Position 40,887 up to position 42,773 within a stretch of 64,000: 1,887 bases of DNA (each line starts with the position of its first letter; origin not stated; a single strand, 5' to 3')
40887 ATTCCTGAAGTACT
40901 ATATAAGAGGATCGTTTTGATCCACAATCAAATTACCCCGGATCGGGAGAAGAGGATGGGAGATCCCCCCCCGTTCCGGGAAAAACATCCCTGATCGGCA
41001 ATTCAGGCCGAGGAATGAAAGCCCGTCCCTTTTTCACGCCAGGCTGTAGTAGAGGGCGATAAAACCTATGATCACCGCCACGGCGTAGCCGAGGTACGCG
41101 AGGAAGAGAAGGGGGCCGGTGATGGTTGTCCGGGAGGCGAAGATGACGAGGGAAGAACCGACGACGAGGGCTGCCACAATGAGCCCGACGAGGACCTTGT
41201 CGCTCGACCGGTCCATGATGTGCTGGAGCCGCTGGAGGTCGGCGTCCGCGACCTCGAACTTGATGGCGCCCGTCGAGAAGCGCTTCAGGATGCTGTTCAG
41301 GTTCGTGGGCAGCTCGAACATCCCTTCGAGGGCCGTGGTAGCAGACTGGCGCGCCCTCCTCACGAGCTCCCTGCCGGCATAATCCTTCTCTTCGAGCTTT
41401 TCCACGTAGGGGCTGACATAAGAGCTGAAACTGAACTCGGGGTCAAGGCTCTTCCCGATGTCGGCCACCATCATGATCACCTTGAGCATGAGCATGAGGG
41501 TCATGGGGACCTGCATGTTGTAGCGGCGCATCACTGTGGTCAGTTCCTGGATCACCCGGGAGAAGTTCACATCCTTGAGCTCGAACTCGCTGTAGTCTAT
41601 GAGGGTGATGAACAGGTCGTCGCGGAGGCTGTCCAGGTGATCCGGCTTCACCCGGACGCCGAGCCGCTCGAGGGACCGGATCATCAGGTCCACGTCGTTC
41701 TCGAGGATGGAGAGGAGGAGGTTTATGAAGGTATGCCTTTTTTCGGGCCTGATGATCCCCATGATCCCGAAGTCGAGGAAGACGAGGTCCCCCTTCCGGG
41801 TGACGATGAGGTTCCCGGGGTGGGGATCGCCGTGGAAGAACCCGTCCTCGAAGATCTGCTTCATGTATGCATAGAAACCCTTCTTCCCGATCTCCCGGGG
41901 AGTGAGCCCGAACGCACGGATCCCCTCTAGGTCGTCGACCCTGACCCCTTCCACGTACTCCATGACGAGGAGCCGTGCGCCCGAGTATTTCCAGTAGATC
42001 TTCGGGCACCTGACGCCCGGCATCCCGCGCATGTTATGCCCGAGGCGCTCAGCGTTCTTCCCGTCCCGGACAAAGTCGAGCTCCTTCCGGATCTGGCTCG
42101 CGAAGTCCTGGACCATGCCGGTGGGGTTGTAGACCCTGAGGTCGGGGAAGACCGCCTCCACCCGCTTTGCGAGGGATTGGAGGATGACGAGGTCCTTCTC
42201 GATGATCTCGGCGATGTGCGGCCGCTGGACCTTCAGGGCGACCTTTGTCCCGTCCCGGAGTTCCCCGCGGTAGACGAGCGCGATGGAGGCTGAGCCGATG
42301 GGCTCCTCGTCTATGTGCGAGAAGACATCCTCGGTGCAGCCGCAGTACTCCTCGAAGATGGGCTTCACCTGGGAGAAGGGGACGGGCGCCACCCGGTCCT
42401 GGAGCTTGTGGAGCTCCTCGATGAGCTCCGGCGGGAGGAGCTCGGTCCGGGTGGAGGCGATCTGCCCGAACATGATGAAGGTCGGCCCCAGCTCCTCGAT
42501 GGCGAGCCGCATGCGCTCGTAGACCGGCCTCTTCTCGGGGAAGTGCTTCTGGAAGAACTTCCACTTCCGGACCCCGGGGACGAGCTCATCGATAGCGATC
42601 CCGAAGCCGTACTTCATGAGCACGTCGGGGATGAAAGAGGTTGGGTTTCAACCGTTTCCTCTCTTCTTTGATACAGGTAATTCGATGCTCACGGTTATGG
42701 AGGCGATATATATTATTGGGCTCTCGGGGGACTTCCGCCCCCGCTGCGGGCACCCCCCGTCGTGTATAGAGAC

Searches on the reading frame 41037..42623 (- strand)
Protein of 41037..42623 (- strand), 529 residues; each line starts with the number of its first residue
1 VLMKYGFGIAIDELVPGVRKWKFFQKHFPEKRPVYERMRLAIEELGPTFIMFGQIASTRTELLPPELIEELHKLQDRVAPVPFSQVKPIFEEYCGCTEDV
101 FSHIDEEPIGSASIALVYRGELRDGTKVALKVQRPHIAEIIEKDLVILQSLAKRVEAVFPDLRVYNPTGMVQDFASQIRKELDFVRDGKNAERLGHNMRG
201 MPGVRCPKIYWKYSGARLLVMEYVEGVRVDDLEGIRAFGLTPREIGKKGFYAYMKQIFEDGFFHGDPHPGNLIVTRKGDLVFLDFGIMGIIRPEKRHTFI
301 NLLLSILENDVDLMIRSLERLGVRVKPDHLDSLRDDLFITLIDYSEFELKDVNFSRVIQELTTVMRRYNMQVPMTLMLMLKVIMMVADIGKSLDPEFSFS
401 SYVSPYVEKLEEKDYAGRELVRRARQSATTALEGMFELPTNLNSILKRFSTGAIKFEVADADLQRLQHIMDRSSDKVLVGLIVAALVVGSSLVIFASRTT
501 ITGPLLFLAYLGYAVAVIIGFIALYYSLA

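Call 35: find_encoding_contigs(protein=window:41037-42623:-, flank=3000, max_places=6)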
Protein window:41037-42623:- (529 aa): no gene with exactly this product is on record in the collection.
